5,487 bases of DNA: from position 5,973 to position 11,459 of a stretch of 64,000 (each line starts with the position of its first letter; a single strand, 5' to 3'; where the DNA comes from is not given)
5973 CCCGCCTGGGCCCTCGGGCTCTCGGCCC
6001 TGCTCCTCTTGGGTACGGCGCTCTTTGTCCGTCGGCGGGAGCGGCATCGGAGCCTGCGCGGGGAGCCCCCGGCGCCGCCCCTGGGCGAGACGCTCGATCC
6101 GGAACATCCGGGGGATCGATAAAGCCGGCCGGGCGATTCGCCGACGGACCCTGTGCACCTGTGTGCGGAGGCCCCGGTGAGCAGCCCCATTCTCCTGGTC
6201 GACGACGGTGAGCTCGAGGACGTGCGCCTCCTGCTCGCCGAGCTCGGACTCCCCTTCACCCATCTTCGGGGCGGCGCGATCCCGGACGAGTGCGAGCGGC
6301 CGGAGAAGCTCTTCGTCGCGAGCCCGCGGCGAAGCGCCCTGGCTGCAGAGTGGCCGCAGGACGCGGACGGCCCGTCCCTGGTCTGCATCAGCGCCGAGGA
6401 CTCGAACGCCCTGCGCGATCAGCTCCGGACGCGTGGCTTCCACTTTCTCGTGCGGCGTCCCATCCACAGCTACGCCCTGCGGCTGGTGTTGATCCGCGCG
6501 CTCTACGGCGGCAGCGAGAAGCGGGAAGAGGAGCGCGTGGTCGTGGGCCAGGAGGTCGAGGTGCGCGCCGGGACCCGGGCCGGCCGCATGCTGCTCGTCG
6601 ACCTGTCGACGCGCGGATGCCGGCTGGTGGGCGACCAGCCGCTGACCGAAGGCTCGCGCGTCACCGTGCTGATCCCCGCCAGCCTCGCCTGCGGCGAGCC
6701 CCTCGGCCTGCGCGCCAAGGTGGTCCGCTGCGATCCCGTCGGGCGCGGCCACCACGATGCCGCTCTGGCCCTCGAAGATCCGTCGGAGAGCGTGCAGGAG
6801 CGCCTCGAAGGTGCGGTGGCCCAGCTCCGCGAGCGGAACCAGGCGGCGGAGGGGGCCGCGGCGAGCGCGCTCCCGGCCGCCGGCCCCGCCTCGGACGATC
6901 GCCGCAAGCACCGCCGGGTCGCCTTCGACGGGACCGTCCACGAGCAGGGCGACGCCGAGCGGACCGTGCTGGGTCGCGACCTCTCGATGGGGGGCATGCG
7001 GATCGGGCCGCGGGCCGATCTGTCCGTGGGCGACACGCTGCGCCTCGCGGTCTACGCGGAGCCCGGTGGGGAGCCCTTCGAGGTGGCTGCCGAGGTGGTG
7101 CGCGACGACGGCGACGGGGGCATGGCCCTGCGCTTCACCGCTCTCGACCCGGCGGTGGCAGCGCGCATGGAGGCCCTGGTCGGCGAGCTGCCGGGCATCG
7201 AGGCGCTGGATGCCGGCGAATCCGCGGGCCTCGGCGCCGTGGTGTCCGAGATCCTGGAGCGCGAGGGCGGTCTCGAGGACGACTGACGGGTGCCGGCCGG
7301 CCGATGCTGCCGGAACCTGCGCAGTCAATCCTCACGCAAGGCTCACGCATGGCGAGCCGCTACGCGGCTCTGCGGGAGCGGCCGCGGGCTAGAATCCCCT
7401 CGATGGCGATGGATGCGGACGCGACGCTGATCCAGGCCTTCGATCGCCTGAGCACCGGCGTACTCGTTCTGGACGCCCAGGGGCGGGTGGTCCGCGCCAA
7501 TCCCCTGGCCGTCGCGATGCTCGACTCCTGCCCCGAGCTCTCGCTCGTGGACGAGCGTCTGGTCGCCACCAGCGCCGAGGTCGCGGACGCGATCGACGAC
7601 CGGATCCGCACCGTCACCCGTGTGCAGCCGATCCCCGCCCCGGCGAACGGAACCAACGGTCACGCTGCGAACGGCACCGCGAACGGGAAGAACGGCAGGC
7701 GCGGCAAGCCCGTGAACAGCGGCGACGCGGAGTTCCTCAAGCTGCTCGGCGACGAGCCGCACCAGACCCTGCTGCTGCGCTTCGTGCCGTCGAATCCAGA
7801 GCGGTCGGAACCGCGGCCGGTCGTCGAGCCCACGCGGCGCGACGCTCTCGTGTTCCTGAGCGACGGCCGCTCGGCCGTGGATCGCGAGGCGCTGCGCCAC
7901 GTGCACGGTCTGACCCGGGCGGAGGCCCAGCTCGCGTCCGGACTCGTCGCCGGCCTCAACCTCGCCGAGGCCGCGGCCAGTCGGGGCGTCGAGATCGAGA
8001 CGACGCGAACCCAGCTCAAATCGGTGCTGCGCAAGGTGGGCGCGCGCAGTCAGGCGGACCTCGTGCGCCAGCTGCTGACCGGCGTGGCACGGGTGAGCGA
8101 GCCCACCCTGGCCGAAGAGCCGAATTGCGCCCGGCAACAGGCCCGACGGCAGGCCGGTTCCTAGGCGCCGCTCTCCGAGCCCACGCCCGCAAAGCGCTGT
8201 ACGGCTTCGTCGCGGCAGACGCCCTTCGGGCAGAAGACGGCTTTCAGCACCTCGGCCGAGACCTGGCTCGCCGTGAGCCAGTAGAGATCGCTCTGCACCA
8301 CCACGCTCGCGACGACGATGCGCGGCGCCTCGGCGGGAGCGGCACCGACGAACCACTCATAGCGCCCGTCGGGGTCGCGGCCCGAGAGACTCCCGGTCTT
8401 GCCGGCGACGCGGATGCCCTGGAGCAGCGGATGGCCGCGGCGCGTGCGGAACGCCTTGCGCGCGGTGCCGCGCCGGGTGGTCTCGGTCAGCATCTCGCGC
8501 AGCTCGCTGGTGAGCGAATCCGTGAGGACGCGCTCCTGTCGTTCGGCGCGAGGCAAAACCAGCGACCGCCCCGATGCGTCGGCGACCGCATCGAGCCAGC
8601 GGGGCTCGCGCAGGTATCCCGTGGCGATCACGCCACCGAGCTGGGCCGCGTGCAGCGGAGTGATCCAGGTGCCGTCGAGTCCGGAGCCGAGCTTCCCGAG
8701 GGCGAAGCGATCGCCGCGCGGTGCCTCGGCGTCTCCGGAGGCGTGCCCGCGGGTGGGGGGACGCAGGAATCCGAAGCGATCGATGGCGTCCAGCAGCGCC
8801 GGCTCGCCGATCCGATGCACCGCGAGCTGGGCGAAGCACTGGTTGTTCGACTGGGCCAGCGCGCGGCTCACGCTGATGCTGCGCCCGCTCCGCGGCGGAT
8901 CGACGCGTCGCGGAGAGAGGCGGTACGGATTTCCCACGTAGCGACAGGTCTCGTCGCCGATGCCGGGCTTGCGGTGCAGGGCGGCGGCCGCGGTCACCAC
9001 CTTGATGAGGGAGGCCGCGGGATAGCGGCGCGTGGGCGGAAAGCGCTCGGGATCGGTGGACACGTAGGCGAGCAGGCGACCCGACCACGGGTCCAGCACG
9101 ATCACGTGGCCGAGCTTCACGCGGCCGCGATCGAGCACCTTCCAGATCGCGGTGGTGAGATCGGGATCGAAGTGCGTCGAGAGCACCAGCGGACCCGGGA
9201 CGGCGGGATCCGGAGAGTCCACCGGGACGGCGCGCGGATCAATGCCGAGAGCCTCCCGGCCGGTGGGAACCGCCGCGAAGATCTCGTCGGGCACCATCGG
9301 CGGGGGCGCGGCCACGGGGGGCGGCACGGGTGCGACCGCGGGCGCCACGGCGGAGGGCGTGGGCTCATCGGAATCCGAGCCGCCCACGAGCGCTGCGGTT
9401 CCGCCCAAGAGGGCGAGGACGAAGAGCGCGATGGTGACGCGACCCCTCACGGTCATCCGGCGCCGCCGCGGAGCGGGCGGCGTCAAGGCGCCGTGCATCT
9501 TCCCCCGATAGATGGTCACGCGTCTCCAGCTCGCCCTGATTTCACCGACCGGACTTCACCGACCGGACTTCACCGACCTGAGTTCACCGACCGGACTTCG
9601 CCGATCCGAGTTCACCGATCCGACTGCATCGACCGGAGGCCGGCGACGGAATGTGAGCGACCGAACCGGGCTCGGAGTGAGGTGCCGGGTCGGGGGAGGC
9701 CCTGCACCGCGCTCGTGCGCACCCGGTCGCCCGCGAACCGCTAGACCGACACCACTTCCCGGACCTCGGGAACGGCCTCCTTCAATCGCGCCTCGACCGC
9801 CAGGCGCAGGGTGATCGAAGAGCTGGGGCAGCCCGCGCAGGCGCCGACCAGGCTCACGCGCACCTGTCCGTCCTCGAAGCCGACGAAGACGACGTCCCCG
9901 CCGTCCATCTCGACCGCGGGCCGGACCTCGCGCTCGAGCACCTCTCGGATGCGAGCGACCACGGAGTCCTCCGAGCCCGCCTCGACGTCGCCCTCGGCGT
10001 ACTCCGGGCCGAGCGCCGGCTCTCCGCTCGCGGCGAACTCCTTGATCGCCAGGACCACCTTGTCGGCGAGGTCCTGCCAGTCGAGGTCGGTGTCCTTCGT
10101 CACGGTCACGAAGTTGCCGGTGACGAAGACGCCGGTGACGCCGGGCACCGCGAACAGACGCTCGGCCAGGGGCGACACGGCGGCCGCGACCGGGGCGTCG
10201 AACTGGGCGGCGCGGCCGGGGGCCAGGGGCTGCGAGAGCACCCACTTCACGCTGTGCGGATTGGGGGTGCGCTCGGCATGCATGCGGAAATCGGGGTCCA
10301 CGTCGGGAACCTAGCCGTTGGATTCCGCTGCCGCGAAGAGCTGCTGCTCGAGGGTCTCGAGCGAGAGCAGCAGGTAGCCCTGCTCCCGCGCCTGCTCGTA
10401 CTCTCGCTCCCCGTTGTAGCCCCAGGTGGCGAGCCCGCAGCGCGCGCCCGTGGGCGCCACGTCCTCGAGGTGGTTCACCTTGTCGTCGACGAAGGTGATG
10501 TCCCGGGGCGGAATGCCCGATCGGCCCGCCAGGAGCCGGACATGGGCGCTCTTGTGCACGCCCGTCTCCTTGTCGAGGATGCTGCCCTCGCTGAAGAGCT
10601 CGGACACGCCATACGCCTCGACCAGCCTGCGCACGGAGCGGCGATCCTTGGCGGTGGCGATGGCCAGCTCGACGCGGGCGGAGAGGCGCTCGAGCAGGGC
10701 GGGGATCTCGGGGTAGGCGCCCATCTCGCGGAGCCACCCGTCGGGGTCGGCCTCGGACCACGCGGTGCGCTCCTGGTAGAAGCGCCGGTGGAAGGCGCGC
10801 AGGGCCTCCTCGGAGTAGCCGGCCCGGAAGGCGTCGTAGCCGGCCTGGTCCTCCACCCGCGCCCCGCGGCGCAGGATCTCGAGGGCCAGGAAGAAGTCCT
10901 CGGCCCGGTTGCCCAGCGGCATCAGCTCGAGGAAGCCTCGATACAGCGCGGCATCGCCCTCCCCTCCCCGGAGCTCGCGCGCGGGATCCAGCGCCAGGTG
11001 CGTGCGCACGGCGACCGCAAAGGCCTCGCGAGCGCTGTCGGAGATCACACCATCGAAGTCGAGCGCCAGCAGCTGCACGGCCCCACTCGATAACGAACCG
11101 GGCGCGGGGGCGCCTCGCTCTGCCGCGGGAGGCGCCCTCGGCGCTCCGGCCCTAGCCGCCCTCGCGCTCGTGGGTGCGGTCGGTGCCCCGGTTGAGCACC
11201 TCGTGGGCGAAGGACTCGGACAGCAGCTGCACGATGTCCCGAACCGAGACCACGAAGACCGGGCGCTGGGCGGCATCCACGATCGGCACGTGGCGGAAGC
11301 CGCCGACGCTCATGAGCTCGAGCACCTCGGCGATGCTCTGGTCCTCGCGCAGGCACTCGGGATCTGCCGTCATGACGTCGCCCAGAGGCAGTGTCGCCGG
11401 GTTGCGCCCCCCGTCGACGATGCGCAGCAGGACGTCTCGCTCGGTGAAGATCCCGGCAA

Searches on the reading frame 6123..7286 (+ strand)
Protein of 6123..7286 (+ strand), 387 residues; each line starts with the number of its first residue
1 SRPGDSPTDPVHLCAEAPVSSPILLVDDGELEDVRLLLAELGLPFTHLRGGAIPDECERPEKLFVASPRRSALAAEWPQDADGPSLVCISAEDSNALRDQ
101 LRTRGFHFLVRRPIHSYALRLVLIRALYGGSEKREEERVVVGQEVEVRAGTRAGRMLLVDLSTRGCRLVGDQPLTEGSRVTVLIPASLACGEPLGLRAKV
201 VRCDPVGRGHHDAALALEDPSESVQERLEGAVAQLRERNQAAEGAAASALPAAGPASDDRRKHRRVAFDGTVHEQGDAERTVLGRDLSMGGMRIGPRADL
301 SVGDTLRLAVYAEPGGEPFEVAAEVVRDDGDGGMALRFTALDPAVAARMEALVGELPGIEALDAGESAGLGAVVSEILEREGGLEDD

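Call 9: search_protein_families(library=pfam, proteins=[window:6123-7286:+])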
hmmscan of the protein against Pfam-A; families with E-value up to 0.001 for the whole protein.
window:6123-7286:+ (387 aa): 1 family
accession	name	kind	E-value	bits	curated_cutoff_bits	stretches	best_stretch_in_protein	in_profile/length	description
PF07238.19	PilZ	-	4.1e-25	88.5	22.5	2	259-353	1-100/102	PilZ domain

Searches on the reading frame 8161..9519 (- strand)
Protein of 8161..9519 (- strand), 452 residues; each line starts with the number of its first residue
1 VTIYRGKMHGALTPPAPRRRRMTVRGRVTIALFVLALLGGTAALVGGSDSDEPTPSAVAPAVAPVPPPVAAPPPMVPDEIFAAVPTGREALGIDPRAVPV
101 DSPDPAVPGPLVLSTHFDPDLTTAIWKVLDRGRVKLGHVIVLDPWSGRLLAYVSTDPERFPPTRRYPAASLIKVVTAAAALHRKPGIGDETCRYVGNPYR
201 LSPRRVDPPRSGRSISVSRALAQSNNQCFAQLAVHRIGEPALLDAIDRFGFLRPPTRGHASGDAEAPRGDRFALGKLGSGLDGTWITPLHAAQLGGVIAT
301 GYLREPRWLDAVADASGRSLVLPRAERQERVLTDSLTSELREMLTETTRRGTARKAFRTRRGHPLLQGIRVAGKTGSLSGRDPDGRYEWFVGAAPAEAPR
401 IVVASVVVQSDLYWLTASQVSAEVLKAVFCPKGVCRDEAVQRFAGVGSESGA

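Call 9: search_protein_families(library=pfam, proteins=[window:8161-9498:-])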
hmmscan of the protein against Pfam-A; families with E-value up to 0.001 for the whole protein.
window:8161-9498:- (445 aa): 1 family
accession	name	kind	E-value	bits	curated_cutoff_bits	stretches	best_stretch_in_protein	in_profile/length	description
PF00905.27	Transpeptidase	-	1.7e-26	93.6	22.1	1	131-421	2-297/299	Penicillin binding protein transpeptidase domain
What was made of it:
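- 8161..9519 (-): PBP-type transpeptidase gene, downstream of the array. The likely start is GTG 9519, preceded by GGAG; alternative starts are ATG 9498 and ATG 9456. Pfam PF00905, E 1.7e-26 (call 9).
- Checked: The downstream gene (8161-9519, minus strand) is a PBP-type transpeptidase (Pfam PF00905, E 1.7e-26, call 9).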

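Call 10: find_related_loci(query=window:8161-9498:-, collection=genome_contigs, flank=6000)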
Query window:8161-9498:- (445 aa) in genome_contigs; peptide patterns used: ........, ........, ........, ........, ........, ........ (x = any residue, [..] = any of these).
345 stretches matched a pattern; 24 encode a relative of the query (tblastn E <= 1e-3); 24 distinct loci.
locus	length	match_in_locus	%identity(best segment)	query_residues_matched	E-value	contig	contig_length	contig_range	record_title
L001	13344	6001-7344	61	3-444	4e-148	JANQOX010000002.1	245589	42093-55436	MAG: Myxococcota bacterium isolate IP29b_bin.147 k99_2719809, whole genome shotgun sequence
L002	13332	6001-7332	52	14-436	4e-132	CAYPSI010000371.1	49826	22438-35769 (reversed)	MAG TPA_asm: uncultured Spirochaetales bacterium isolate binchicken_co165_279 genome assembly, contig: k141_222674, whol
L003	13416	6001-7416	49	12-436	1e-125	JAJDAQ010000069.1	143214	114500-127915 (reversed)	MAG: Deltaproteobacteria bacterium isolate OFTM60 OFTM60_68, whole genome shotgun sequence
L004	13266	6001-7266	54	21-445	2e-125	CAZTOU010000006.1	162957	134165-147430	MAG TPA_asm: uncultured Spirochaetales bacterium isolate binchicken_co142_37 genome assembly, contig: NODE_95_length_162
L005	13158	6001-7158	54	60-436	3e-124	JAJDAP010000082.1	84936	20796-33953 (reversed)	MAG: Deltaproteobacteria bacterium isolate OFTM159 OFTM159_81, whole genome shotgun sequence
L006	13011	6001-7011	63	100-436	4e-124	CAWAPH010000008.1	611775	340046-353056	MAG: uncultured delta proteobacterium isolate MFD03804.bin.2.13 genome assembly, contig: contig_16996, whole genome shot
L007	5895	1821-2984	54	65-436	3e-122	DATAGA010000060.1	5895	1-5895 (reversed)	MAG TPA_asm: Myxococcota bacterium isolate SMAG_U6817 k141_5295250, whole genome shotgun sequence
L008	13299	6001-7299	50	31-445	8e-122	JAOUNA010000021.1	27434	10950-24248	MAG: Myxococcales bacterium isolate 8_1_July_SF_Bin58 8_1_July_SF_Bin58_scaffold_490_c1, whole genome shotgun sequence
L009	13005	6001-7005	62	102-436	1e-120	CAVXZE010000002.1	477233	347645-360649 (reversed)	MAG: uncultured delta proteobacterium isolate MFD09779.bin.1.97 genome assembly, contig: contig_12061, whole genome shot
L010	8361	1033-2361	52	13-436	5e-121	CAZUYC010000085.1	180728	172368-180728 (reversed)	MAG TPA_asm: uncultured Spirochaetales bacterium isolate binchicken_co165_278 genome assembly, contig: k141_1245781, who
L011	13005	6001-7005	60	90-438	2e-120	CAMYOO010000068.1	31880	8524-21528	MAG: uncultured delta proteobacterium isolate FCS_M_Myxococcota_03 genome assembly, contig: scaffold_4281, whole genome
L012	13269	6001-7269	50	23-436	3e-119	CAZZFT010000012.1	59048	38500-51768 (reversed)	MAG TPA_asm: uncultured Spirochaetales bacterium isolate SRP214966_co7_42 genome assembly, contig: NODE_203_length_59048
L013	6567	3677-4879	49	59-436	4e-116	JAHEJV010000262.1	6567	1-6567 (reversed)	MAG: Deltaproteobacteria bacterium isolate Ww563 NODE_44602_length_6567_cov_3.414521, whole genome shotgun sequence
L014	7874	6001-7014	57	98-436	1e-115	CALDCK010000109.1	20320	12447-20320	MAG: uncultured bacterium isolate N4_Bin_METABAT__21_1 genome assembly, contig: c_000003474699, whole genome shotgun seq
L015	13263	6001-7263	53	15-436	6e-115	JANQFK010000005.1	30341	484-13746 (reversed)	MAG: Myxococcota bacterium isolate PL23a_bin.83 k99_3848368, whole genome shotgun sequence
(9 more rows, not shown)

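Call 20: find_related_loci(query=window:8161-9519:-, collection=metagenome_contigs, flank=10000)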
Query window:8161-9519:- (452 aa) in metagenome_contigs; peptide patterns used: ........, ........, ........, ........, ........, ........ (x = any residue, [..] = any of these).
561 stretches matched a pattern; 210 encode a relative of the query (tblastn E <= 1e-3); the best 80 are kept; 80 distinct loci.
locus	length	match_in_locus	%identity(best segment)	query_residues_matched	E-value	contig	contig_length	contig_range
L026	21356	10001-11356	100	1-452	0e+0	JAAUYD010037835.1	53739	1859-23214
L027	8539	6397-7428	62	98-443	1e-134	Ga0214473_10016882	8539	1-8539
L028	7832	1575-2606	62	98-443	3e-134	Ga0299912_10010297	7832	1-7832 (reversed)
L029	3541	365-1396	62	98-443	3e-137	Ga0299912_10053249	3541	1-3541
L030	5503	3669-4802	55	52-443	3e-128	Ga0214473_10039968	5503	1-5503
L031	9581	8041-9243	54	51-443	2e-127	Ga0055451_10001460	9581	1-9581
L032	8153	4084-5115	59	99-441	1e-125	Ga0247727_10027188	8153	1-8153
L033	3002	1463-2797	51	20-443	8e-131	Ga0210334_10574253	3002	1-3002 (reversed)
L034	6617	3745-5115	50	22-452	8e-126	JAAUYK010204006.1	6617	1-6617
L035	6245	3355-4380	59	110-452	2e-125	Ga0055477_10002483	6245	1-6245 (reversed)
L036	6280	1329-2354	59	110-452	2e-125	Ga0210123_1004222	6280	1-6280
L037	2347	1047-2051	58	109-443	3e-132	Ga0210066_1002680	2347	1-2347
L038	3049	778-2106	51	22-443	6e-130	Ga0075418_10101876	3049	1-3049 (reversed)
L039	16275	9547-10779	55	28-443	1e-124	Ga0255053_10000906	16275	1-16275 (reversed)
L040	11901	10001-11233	55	28-443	1e-124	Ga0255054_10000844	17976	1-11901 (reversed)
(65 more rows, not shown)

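Call 54: find_encoding_contigs(protein=window:8161-9519:-, flank=3000, max_places=10)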
Protein window:8161-9519:- (452 aa): 3 contigs read that carry it; 3 places shown.
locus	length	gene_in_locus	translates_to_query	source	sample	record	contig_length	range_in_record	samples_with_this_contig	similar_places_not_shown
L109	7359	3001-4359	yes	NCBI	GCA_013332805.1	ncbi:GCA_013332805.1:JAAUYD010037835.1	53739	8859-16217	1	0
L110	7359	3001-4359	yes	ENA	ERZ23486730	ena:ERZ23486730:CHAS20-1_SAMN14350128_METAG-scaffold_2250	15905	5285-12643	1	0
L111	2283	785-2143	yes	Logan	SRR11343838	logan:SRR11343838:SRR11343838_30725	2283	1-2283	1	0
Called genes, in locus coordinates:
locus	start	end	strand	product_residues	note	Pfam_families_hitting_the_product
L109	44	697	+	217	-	-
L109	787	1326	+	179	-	PF00571:CBS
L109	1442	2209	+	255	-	PF00702:Hydrolase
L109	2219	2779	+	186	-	PF08712:Nfu_N, PF01106:NifU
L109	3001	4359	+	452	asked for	PF00905:Transpeptidase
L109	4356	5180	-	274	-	-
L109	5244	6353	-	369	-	PF07238:PilZ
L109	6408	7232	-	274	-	PF02517:Rce1-like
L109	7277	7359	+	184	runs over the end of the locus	PF02622:DUF179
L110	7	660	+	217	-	-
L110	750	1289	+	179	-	PF00571:CBS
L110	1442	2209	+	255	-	PF00702:Hydrolase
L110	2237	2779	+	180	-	PF08712:Nfu_N, PF01106:NifU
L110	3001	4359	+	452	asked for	PF00905:Transpeptidase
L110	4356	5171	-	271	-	-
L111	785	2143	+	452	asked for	PF00905:Transpeptidase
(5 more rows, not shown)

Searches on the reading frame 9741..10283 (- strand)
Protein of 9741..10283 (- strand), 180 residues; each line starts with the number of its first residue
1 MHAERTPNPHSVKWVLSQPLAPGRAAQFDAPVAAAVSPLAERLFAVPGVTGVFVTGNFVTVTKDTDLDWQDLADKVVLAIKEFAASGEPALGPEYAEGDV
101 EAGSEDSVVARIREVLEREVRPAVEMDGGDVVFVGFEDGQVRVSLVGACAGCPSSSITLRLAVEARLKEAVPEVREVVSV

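Call 9: search_protein_families(library=pfam, proteins=[window:9741-10283:-])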
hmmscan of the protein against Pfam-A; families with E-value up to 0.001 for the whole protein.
window:9741-10283:- (180 aa): 2 families
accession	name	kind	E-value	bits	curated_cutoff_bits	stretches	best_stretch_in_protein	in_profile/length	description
PF01106.22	NifU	-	4.7e-26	91.2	27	1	112-178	1-67/67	NifU-like domain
PF08712.16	Nfu_N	-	3.2e-24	85.2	27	1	2-87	2-88/88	Scaffold protein Nfu/NifU N terminal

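Call 14: find_encoding_contigs(protein=window:9741-10283:-, flank=10000, max_places=10)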
Protein window:9741-10283:- (180 aa): 1 contig read that carries it; 1 place shown.
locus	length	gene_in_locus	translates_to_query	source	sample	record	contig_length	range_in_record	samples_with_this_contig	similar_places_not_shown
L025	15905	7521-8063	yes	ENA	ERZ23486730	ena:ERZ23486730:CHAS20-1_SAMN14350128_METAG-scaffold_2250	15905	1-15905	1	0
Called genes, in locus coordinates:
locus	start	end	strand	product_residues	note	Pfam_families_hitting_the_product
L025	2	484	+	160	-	?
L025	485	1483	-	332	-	PF00933:Glyco_hydro_3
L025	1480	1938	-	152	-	PF00583:Acetyltransf_1, PF13673:Acetyltransf_10, PF13508:Acetyltransf_7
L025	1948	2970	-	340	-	PF00149:Metallophos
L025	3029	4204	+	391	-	PF01938:TRAM, PF21579:PabTrmU54_TRAM_dom (weak), PF05958:tRNA_U5-meth_tr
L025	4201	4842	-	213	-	PF00072:Response_reg, PF00196:GerE, PF08281:Sigma70_r4_2 (weak)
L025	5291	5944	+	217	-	-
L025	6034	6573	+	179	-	PF00571:CBS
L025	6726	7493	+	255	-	PF00702:Hydrolase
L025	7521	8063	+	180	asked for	PF08712:Nfu_N, PF01106:NifU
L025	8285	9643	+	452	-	PF00905:Transpeptidase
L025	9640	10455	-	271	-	-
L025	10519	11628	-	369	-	PF07238:PilZ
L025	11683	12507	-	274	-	PF02517:Rce1-like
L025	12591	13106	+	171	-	PF02622:DUF179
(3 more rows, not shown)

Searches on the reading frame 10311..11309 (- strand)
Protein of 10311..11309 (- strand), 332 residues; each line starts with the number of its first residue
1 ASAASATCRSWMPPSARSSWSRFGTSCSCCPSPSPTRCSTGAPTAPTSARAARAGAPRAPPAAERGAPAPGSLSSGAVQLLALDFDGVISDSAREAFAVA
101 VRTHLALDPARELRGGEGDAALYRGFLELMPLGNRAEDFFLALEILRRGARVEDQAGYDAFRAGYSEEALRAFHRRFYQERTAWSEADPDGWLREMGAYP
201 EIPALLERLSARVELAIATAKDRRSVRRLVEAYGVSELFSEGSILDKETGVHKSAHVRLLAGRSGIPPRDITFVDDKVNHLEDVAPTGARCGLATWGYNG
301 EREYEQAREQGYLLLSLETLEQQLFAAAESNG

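Call 9: search_protein_families(library=pfam, proteins=[window:10311-11309:-])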
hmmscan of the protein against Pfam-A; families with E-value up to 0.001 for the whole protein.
window:10311-11309:- (332 aa): 2 families
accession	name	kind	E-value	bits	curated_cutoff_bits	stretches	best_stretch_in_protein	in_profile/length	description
PF00702.32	Hydrolase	-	2.4e-09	38.3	26.4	1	79-280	2-183/191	haloacid dehalogenase-like hydrolase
PF13419.12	HAD_2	-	7e-05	23.5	23.8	1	194-279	76-163/178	Haloacid dehalogenase-like hydrolase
